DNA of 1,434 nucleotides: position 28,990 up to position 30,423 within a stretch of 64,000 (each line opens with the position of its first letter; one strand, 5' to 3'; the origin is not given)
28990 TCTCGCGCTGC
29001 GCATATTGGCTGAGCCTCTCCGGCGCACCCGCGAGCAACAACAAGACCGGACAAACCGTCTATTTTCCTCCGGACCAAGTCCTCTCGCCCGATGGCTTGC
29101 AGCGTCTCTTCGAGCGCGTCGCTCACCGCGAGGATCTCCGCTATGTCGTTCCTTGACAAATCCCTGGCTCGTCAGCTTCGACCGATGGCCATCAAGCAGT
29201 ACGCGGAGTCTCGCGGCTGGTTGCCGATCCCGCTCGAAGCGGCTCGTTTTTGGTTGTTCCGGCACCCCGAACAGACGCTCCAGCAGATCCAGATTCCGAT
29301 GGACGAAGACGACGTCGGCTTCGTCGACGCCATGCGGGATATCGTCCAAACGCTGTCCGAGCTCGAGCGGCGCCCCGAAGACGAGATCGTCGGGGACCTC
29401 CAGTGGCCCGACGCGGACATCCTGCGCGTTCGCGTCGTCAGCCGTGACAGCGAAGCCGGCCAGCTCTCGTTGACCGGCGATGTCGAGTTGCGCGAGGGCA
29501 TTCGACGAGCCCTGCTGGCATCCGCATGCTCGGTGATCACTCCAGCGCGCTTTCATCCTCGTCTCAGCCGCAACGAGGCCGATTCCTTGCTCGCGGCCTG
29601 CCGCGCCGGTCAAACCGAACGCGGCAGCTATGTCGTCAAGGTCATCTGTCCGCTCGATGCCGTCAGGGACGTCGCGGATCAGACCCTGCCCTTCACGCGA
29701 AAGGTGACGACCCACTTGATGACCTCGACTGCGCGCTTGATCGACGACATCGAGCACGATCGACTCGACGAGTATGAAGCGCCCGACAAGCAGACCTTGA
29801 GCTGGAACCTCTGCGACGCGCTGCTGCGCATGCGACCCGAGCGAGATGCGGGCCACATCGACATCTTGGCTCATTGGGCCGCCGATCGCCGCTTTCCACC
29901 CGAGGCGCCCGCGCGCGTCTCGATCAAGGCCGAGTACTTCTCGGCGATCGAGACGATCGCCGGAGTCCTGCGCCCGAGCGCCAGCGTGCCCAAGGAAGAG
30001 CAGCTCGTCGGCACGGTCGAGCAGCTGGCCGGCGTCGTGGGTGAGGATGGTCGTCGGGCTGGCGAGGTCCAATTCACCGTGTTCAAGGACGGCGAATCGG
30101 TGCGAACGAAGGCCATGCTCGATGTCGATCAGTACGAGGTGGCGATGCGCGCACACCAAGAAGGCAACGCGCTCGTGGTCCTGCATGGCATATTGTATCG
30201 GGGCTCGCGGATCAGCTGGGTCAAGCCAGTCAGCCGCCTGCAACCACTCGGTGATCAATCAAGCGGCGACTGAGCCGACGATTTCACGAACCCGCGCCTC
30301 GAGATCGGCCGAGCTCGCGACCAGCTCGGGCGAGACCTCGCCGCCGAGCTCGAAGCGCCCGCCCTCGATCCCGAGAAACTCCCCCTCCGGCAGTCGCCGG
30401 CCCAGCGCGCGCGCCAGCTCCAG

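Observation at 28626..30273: Horizontally acquired two-gene cassette (DUF4365/PD-(D/E)xK-like + 378-aa orphan) between the hydrogenase operon and hypA-like gene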

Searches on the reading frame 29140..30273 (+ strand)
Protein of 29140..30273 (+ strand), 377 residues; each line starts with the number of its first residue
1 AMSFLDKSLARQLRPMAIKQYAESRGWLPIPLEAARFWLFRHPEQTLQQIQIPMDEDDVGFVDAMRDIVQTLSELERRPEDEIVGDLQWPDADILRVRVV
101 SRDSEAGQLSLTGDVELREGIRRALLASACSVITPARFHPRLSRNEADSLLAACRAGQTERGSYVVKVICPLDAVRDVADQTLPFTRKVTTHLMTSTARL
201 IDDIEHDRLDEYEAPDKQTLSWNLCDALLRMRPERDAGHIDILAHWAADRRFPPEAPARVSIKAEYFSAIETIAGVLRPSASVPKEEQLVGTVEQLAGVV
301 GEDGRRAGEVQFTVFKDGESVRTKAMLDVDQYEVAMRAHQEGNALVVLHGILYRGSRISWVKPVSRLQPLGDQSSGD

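Call 3: search_protein_families(library=pfam, proteins=[window:29140-30273:+], max_evalue=0.1)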
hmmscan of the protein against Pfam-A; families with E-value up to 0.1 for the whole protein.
window:29140-30273:+ (377 aa): 0 families

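Call 4: search_protein_families(library=padloc, proteins=[window:29140-30273:+], max_evalue=0.1)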
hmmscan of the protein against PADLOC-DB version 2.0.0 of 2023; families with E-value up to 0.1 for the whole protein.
window:29140-30273:+ (377 aa): 38 families (the best 25 are shown)
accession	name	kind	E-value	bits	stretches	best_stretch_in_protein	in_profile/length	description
PDLC04323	PDC-M02B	-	6.2e-116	385.1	1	8-370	8-372/374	-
PDLC04329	PDC-M02B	-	5.7e-82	273.3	1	11-366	5-370/377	-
PDLC04298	PDC-M02B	-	3.6e-62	208.4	1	4-368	5-372/380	-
PDLC04321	PDC-M02B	-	2.1e-58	196.3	1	9-351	10-365/383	-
PDLC04335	PDC-M02B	-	4.4e-47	158.7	1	11-361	4-353/364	-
PDLC04304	PDC-M02B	-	1.3e-44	150.8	1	5-358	6-369/383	-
PDLC04330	PDC-M02B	-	1.8e-44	150.1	1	8-352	7-351/375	-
PDLC04311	PDC-M02B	-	1.1e-38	131.1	1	11-356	6-359/384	-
PDLC04308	PDC-M02B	-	8.4e-38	128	1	8-354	11-365/391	-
PDLC04303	PDC-M02B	-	2.3e-36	123.6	1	8-365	9-378/383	-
PDLC04320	PDC-M02B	-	2.3e-36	123.4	1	40-362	39-366/374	-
PDLC04319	PDC-M02B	-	7.2e-30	102.2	1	16-354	15-357/373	-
PDLC04307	PDC-M02B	-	2.2e-29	100.7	1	16-347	14-346/373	-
PDLC04317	PDC-M02B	-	9.8e-29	98.3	1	10-371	12-369/396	-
PDLC04301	PDC-M02B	-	3.2e-28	96.8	1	11-359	9-366/378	-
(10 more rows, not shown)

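Call 5: search_protein_families(library=ncbifam, proteins=[window:29140-30273:+], max_evalue=0.1)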
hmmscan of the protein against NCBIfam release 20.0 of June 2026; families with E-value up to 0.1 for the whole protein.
window:29140-30273:+ (377 aa): 1 family
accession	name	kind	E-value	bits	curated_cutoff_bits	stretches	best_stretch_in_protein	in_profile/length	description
NF041564.1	eudesmol_syn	equivalog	0.0071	15.5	680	1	182-285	8-114/341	7-epi-alpha-eudesmol synthase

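Call 17: find_encoding_contigs(protein=window:29140-30273:+, flank=10000, max_places=6)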
Protein window:29140-30273:+ (377 aa): no gene with exactly this product is on record in the collection.

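Call 18: find_homologous_proteins(query=window:29140-30270:+, max_evalue=0.001)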
Query window:29140-30270:+ (377 aa): 76 proteins with E <= 0.001 among 8000 candidates.
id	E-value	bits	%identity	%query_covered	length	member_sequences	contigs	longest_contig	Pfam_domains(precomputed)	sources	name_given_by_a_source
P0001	1.7e-237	805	100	96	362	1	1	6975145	-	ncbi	ncbi:hypothetical protein ACNOYE_06895 [Nannocystaceae bacterium ST9]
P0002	3.3e-155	535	66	98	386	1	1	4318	-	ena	-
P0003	3.6e-147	508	63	97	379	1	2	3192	-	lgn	-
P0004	2.1e-146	506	65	96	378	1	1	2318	-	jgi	jgi:hypothetical protein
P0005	1.5e-145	503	62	98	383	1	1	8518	-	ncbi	-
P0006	3.8e-145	501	61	98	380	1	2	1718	-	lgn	-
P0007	8.5e-145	500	62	95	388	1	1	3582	-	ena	-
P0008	5.8e-143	494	64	96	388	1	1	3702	-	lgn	-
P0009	1.4e-142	493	63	97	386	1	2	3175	-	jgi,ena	-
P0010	8.3e-139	481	60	97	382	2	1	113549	-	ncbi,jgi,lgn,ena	-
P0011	1.6e-137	476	59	98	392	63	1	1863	-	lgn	-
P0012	4.0e-137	475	59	98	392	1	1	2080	-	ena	-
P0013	7.4e-133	461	61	95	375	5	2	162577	-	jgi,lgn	jgi:hypothetical protein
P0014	1.0e-127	444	66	81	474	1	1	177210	-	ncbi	ncbi:MAG: hypothetical protein R3B09_06600 [Nannocystaceae bacterium]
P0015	8.4e-126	438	56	97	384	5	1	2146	-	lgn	-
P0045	1.4e-89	319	47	93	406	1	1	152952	-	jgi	jgi:hypothetical protein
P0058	7.8e-78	280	41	96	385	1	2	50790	-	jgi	jgi:hypothetical protein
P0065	5.8e-58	215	39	95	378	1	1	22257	-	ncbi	-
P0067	9.6e-50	188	34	98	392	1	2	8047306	-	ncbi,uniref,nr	ncbi:hypothetical protein FIV42_01790 [Persicimonas caeni]|uniref:Uncharacterized protein n=1 Tax=Pe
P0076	8.9e-11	59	26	81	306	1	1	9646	-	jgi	jgi:hypothetical protein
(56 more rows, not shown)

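Call 25: find_related_loci(query=A2, collection=genome_contigs, flank=10000)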
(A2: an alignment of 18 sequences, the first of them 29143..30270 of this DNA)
Query A2 (376 aa) in genome_contigs; peptide patterns used: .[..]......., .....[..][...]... (x = any residue, [..] = any of these).
154 stretches matched a pattern; 11 encode a relative of the query (tblastn E <= 1e-3); 11 distinct loci.
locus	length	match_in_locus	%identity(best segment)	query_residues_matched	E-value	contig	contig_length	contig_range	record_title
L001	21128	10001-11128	60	8-374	3e-146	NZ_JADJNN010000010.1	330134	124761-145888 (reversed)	MAG: Nannocystis sp. isolate EsbW_18-Q3-R4-48_MAXAC.145 tig00006129-10-3309900, whole genome shotgun sequence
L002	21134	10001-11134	60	6-374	3e-143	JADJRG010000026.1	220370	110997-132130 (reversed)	MAG: Nannocystis sp. isolate Fred_18-Q3-R57-64_MAXAC.384 tig00350941-10-2204620, whole genome shotgun sequence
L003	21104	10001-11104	60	8-371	7e-140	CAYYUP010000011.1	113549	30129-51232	MAG TPA_asm: uncultured Nannocystis sp. isolate binchicken_co67_189 genome assembly, contig: NODE_66_length_113549_cov_8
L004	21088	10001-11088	66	11-367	2e-129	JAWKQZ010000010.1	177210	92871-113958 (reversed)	MAG: Nannocystaceae bacterium isolate BC1.173 BC1.173.fa-10, whole genome shotgun sequence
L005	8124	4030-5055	58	40-375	3e-126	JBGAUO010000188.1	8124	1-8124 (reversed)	MAG: Nannocystis sp. isolate MAG_AAO_AS.74 AAOAS-74_NODE_188_length_8124_cov_5.548279, whole genome shotgun sequence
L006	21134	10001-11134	52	6-376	1e-113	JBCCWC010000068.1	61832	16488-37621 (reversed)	MAG: Myxococcota bacterium isolate P01_E01_bin.52 k141_1153757_length_61832_cov_23.0000, whole genome shotgun sequence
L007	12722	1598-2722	46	9-369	2e-100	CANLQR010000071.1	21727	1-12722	MAG: Deltaproteobacteria bacterium isolate ZH-15may19-289 genome assembly, contig: ZH-15May19-c5782, whole genome shotgu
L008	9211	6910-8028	48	8-366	4e-103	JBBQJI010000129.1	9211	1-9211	MAG: Nannocystales bacterium isolate Co_metawrap_738 Cmw_738_k141_24458166_length_9211_cov_15.9868, whole genome shotgun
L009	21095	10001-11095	42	12-370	1e-71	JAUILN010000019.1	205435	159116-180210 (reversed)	MAG: bacterium isolate Co_bin.47 NODE_677_length_205435_cov_13.472461, whole genome shotgun sequence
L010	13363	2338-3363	32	18-366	5e-42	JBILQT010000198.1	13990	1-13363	MAG: Sandaracinaceae bacterium isolate ME2018-06-07_3300034013_group8_bin51 Rohwer_bin1494_scaffold_2829_c1, whole genom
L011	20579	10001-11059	33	18-370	6e-41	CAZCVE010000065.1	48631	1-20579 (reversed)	MAG TPA_asm: uncultured Sandaracinaceae bacterium isolate SRP302895_co1_485 genome assembly, contig: NODE_1278_length_48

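Call 27: find_encoding_contigs(protein=P0010, flank=10000, max_places=2)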
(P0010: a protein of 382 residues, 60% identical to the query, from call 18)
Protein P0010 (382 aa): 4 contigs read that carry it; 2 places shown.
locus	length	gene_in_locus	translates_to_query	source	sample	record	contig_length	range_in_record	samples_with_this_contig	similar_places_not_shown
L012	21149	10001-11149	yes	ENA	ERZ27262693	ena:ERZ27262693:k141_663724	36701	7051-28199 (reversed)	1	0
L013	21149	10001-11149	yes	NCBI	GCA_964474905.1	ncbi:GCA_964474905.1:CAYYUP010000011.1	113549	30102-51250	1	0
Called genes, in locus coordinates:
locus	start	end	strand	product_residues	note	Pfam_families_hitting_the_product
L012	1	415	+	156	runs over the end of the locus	-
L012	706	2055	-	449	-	PF13948:DUF4215 (faint)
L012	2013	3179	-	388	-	PF07588:DUF1554 (weak)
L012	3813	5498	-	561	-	PF25794:SACS (faint), PF02518:HATPase_c (faint), PF13589:HATPase_c_3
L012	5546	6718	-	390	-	PF00266:Aminotran_5, PF22580:KYNU_C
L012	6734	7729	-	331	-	-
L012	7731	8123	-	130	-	PF01597:GCV_H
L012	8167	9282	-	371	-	PF01571:GCV_T, PF08669:GCV_T_C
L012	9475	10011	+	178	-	PF14280:DUF4365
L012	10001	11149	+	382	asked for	-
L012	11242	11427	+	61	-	-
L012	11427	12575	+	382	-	-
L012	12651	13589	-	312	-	PF03741:TerC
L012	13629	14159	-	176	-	-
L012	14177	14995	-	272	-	PF00994:MoCF_biosynth, PF24102:FLAD1_M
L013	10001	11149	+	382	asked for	-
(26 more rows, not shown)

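Call 28: find_encoding_contigs(protein=P0013, flank=10000, max_places=2)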
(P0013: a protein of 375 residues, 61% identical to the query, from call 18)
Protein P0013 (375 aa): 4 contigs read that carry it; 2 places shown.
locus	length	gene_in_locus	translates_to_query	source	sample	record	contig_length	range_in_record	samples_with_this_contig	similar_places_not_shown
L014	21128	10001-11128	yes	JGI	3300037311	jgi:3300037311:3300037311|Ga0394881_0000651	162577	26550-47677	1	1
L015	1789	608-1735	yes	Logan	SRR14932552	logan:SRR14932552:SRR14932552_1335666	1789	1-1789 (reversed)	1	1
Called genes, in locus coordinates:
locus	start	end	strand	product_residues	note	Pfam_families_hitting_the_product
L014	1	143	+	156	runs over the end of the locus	-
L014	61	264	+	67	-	-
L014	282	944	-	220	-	-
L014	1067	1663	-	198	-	PF00440:TetR_N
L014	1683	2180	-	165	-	PF00293:NUDIX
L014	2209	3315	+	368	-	-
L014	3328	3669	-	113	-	-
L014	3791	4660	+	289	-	PF02798:GST_N (weak), PF13417:GST_N_3, PF13409:GST_N_2, PF00043:GST_C (weak), PF13410:GST_C_2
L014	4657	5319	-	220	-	PF00466:Ribosomal_L10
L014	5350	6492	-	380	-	PF01112:Asparaginase_2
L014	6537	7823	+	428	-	-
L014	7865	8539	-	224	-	PF04264:YceI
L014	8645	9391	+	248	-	PF03330:DPBB_1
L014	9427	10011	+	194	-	PF14280:DUF4365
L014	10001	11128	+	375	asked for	-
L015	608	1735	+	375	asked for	-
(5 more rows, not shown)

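Call 29: find_encoding_contigs(protein=P0067, flank=10000, max_places=2)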
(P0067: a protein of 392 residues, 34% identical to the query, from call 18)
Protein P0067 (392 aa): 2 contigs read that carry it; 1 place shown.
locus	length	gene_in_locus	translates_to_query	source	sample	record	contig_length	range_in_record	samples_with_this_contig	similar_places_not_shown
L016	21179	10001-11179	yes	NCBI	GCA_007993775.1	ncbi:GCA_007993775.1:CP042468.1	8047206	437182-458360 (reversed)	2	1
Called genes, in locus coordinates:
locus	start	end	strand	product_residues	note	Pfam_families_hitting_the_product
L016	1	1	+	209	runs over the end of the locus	PF19775:DUF6261 (faint)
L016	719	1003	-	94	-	-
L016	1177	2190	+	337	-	PF28530:DUF8426, PF04471:Mrr_cat, PF22722:NA-iREase1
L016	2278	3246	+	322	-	-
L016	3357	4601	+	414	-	PF14468:DUF4427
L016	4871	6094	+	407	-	PF00872:Transposase_mut, PF10551:MULE (faint)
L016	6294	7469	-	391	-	-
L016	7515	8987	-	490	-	PF14338:Mrr_N, PF05066:HARE-HTH, PF04471:Mrr_cat, PF22722:NA-iREase1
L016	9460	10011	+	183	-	PF14280:DUF4365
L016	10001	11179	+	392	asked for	-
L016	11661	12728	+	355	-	PF01548:DEDD_Tnp_IS110, PF02371:Transposase_20 (weak)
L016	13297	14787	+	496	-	-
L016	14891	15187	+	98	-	-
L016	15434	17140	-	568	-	PF00150:Cellulase, PF13204:Apiosidase (weak), PF26410:GH5_mannosidase (faint)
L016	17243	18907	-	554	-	PF00989:PAS (weak), PF08448:PAS_4, PF13188:PAS_8 (faint), PF13426:PAS_9, PF00512:HisKA, PF02518:HATPase_c, PF00072:Response_reg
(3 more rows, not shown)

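Call 31: predict_structure(alignment_id=A1)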
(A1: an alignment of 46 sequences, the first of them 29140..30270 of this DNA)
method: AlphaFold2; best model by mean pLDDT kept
length: 377 residues; sequences in the alignment: 46
mean_pLDDT: 93.1   pTM: 0.82
mean pLDDT of the five models: 93.1, 92.3, 91.3, 91.2, 91.1
residues with pLDDT >= 90: 318; 70-90: 42; 50-70: 16; < 50: 1
segments of 3 or more residues with pLDDT < 50: none
pLDDT, mean of each block of 10 residues (from residue 1): 79 96 95 95 97 97 97 95 94 97 92 96 97 92 89 92 93 81 92 98 97 85 97 92 94 94 98 91 83 98 97 94 98 98 96 91 97 64
secondary structure, 60 per line:
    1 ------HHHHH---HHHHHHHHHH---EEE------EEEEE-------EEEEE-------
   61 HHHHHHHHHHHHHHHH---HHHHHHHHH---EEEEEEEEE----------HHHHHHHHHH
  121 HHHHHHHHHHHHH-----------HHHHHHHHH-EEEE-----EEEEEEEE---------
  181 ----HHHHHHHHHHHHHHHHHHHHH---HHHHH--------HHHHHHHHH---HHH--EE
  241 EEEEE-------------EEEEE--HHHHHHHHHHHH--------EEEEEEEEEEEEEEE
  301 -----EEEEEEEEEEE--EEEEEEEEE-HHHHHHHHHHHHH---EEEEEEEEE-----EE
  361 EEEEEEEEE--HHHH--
elements in order: H7-11 H15-24 E28-30 E37-41 E49-53 H61-76 H80-88 E92-100 H111-133 H145-153 E155-158 E164-171 H185-205 H209-213 H222-230 E239-245 E259-263 H266-277 E286-300 E306-316 E319-327 H329-341 E345-353 E359-369 H372-375

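Call 40: search_solved_structures(query=A1, max_evalue=10, show_alignments=2)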
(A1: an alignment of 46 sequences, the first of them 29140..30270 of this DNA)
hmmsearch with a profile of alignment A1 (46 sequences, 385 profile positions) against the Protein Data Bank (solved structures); distinct sequences matched with E-value up to 10: 4.
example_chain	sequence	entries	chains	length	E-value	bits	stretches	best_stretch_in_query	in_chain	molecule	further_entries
5toh_A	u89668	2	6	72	0.47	12.1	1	45-79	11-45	Polymerase cofactor VP35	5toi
4ui9_G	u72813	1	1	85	0.92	11.2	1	264-299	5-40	ANAPHASE-PROMOTING COMPLEX SUBUNIT CDC26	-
5khu_G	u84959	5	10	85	1.4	10.6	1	264-299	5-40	Anaphase-promoting complex subunit CDC26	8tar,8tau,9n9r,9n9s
4ui9_W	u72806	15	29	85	1.6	10.4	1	264-299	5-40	ANAPHASE-PROMOTING COMPLEX SUBUNIT CDC26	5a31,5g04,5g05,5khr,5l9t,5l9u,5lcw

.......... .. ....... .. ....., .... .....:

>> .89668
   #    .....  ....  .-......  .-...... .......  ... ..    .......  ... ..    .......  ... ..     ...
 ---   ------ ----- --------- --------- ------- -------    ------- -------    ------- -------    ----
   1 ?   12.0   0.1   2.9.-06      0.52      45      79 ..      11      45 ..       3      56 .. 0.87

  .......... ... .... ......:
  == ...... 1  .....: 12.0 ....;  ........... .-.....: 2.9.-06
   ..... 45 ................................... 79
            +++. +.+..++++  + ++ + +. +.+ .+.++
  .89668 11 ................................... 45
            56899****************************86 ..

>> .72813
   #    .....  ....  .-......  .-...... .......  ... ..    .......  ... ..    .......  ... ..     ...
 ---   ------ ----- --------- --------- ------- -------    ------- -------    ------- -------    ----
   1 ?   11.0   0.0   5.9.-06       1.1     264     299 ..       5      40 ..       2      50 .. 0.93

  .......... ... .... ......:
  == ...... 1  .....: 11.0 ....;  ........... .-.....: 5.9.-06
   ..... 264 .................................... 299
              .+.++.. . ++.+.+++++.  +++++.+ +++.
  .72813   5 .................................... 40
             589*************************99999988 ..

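Call 57: search_protein_representatives(alignment_id=A1)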
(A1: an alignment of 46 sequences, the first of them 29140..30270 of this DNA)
Query: 46 sequences, 385 profile positions. Proteins with E-value up to 0.001 (for the whole library): 5591; up to 1e-10: 3961; up to 1e-30: 2084. The best 150 are listed.
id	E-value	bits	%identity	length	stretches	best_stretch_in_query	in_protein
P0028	4.9e-160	548.7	-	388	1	2-383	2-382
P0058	2.8e-157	539.6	-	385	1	1-380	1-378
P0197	8.7e-141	485.3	-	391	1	1-383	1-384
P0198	6.8e-135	465.9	-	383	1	1-382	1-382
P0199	2.4e-127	441.1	-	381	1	1-383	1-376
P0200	3.5e-124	430.7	-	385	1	7-382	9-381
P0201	1.3e-117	409.0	-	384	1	3-379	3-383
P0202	4.8e-115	400.6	-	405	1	1-382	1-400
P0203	1.4e-114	399.1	-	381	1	5-380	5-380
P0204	2.2e-114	398.4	-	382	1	1-380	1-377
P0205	4.3e-114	397.5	-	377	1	1-379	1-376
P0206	8.6e-114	396.5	-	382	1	5-380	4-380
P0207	5.1e-113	393.9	-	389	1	1-381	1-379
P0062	1.3e-112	392.6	-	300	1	1-291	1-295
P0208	1.3e-112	392.6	-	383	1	5-382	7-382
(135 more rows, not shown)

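Call 61: search_dna_similar(query=window:29143-30270:+, collection=plasmids, mode=protein, max_rows=25)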
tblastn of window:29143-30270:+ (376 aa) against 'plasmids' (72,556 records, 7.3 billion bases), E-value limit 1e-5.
Records with a match: 12; places in all: 12; records where one place covers at least 80% of the query: 11.
Best place of each record, by identity: <60% 12.
By first word of the organism name: Caballeronia 2; Entomospira 2; Paenarthrobacter 2; Phaeobacter 1; Gluconobacter 1; Tistrella 1; Methylobacterium 1; Pusillibacter 1; Pigmentibacter 1.
By predicted mobility (MOB-suite, as given by PLSDB): non-mobilizable 7; conjugative 3; mobilizable 2.
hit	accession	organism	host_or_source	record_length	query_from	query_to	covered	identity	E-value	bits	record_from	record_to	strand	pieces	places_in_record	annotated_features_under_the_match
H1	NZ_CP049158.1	Caballeronia sp. SBC1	whole organism,soil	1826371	10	370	96%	30.7%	1e-41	162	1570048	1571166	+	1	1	none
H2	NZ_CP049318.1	Caballeronia sp. SBC2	whole organism,soil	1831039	10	370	96%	30.7%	1e-41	162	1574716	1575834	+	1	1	none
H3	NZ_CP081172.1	Phaeobacter inhibens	-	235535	11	354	91%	30.2%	7e-39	155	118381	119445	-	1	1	hypothetical protein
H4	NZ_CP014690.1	Gluconobacter albidus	water kefir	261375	3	360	95%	27.3%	3e-19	97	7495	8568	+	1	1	hypothetical protein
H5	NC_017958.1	Tistrella mobilis KA081020-065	-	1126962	1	362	96%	25.8%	3e-15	85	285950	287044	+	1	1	record has no annotation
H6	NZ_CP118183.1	Entomospira culicis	Culex pipiens,cell culture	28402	1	344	91%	26.8%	1e-17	92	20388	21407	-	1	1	hypothetical protein | DUF4365 domain-containing protein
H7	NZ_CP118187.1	Entomospira culicis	Culex pipiens,cell culture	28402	1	344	91%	26.8%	1e-17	92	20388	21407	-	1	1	hypothetical protein | DUF4365 domain-containing protein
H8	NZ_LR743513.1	Methylobacterium bullatum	-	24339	5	354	93%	26.0%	5e-27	120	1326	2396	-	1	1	hypothetical protein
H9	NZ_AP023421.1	Pusillibacter faecalis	Homo sapiens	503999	11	369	95%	23.6%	7e-21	102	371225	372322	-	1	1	hypothetical protein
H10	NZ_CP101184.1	Paenarthrobacter ureafaciens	mixed culture,soil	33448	12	359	93%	21.9%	3e-6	57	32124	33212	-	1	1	hypothetical protein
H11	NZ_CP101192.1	Paenarthrobacter ureafaciens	mixed culture,soil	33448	12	359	93%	21.9%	3e-6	57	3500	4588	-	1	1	hypothetical protein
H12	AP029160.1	Pigmentibacter ruber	Homo sapiens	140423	5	256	67%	25.7%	1e-13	80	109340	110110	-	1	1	hypothetical protein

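Call 62: search_dna_similar(query=window:29143-30270:+, collection=phages, mode=protein, max_rows=15)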
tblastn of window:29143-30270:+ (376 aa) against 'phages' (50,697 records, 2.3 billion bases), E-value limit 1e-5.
No match.

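Call 63: get_annotated_region(hit=H3, flank=7000)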
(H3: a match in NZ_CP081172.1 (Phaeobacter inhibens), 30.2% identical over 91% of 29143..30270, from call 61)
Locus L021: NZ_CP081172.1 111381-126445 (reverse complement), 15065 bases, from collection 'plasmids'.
description: Phaeobacter inhibens strain M623 plasmid unnamed2, complete sequence
organism: Phaeobacter inhibens (NCBI taxid 221822)
taxonomy: Bacteria; Pseudomonadota; Alphaproteobacteria; Rhodobacterales; Roseobacteraceae; Phaeobacter; Phaeobacter inhibens
host: -; source: -; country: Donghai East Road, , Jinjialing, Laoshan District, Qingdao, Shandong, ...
typing (MOB-suite, as given by PLSDB): non-mobilizable; replicon rep_cluster_377
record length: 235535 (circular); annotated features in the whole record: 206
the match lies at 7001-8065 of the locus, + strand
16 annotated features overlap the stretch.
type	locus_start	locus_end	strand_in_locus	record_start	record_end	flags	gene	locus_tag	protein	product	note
CDS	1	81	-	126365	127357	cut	-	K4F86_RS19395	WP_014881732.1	ABC transporter ATP-binding protein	-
CDS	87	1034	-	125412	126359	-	-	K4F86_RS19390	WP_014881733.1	ABC transporter permease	-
CDS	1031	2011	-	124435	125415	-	-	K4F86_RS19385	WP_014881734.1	ABC transporter permease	GO:0055085 - transmembrane transport [Evidence IEA]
CDS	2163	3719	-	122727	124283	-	-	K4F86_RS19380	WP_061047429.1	ABC transporter substrate-binding protein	-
CDS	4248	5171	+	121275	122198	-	-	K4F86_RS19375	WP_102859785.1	calcium-binding protein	-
CDS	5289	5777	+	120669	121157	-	-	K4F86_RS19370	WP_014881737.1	DUF995 domain-containing protein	-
CDS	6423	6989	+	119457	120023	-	-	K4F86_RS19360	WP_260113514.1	DUF4365 domain-containing protein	-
CDS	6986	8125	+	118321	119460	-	-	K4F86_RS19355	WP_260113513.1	hypothetical protein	-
CDS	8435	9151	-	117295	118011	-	-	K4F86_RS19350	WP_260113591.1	hypothetical protein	-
CDS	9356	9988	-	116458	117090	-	-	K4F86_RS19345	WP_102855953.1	tyrosine-type recombinase/integrase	GO:0015074 - DNA integration [Evidence IEA]; GO:0006310 - DNA recombination [Evidence IEA]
CDS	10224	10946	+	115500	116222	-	-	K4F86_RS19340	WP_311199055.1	alpha/beta hydrolase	-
CDS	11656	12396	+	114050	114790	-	-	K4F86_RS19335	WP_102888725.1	class I SAM-dependent methyltransferase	-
CDS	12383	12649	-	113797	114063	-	-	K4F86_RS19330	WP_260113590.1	hypothetical protein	-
CDS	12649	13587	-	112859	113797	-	-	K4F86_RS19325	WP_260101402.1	LysR family transcriptional regulator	GO:0006355 - regulation of DNA-templated transcription [Evidence IEA]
CDS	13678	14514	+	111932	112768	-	-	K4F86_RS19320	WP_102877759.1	TauD/TfdA family dioxygenase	-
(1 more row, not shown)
